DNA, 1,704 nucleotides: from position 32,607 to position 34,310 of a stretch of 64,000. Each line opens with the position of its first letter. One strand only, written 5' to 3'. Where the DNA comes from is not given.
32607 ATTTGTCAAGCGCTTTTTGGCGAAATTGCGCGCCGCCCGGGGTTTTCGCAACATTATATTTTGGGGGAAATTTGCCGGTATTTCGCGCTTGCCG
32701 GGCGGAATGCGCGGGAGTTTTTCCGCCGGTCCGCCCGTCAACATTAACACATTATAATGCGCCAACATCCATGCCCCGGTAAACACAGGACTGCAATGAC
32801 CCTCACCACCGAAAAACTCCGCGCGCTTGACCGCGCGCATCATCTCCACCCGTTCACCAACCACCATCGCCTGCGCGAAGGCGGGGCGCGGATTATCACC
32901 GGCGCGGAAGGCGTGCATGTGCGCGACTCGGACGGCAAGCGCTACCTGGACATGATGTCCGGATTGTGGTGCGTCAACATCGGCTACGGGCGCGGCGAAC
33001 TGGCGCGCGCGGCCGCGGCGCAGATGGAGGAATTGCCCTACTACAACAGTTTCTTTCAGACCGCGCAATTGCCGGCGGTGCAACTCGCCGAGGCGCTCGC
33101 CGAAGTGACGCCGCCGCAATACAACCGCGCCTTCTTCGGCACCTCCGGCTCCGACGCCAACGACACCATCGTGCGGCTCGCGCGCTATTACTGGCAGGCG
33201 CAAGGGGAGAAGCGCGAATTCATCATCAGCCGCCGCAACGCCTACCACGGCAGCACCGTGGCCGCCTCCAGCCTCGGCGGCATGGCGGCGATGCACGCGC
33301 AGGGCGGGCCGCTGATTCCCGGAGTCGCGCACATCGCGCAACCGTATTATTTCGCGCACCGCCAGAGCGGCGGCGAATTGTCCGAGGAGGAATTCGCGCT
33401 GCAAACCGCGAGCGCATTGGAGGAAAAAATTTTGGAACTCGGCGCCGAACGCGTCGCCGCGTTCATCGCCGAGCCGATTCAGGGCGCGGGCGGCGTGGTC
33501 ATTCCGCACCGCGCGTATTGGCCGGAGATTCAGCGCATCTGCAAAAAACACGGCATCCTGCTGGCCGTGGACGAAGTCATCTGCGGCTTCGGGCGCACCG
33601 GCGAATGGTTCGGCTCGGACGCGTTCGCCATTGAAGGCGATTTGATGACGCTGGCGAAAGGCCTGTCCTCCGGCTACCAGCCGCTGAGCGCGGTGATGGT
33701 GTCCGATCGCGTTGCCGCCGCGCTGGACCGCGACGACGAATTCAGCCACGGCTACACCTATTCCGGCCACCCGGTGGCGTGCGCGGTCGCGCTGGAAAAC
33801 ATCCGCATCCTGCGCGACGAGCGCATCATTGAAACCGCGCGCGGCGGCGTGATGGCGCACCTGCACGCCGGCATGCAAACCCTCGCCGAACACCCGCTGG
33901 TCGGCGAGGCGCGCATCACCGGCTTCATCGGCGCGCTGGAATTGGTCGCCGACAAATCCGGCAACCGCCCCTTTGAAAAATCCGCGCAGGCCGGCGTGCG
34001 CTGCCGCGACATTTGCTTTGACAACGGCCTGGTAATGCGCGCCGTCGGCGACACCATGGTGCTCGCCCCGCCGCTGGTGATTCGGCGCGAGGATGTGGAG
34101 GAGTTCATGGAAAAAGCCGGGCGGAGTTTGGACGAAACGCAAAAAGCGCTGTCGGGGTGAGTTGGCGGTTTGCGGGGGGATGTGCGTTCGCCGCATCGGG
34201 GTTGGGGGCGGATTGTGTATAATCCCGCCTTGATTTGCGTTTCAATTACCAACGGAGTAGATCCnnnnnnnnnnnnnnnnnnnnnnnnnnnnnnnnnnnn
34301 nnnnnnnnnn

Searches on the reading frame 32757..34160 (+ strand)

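Call 5: search_protein_families(library=ncbifam, proteins=[window:32757-34160:+], max_evalue=0.01)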
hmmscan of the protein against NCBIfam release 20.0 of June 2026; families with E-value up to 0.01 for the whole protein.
window:32757-34160:+ (467 aa): 69 families (the best 25 are shown)
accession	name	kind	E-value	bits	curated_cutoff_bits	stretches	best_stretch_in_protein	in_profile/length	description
NF005682.0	PRK07480.1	subfamily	3.9e-209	695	510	1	13-465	5-456/459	aminotransferase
NF004767.0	PRK06105.1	subfamily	2.3e-153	511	517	1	15-465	2-454/460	aminotransferase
NF009068.0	PRK12403.1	equivalog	2.6e-149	498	817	1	16-464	9-456/460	aspartate aminotransferase family protein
NF005447.0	PRK07036.1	equivalog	9.9e-137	456.4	618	1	14-465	6-459/468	aminotransferase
NF005684.0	PRK07482.1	subfamily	1.6e-129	432.5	687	1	15-463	2-457/464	hypothetical protein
NF004625.0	PRK05965.1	subfamily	5.1e-126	421.1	729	1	18-461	3-448/460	hypothetical protein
NF005683.0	PRK07481.1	subfamily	9.9e-125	417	575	1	24-461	9-450/453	hypothetical protein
NF005102.0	PRK06541.1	equivalog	1.6e-122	409.3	574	1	16-463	7-458/460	aspartate aminotransferase family protein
NF005812.0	PRK07678.1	subfamily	1.2e-107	360.3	488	1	18-459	7-448/451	aminotransferase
NF052567.1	OmAmTferAptACaul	equivalog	1.2e-98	330.7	500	1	28-459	4-429/431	omega-aminotransferase AptA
TIGR00508.1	bioA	equivalog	1.1e-97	327.2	405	1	31-454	3-414/419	adenosylmethionine--8-amino-7-oxononanoate transaminase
NF005685.0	PRK07483.1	equivalog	4.5e-96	322.4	485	1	37-463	6-440/444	aspartate aminotransferase family protein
NF004718.0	PRK06062.1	subfamily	7e-89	298.4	472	1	12-463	10-451/454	hypothetical protein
NF004624.0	PRK05964.1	equivalog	1.8e-83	280.5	494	1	18-459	3-423/427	adenosylmethionine--8-amino-7-oxononanoate transaminase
NF005375.0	PRK06917.1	equivalog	2.2e-83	280.5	535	1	46-463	17-441/448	aspartate aminotransferase family protein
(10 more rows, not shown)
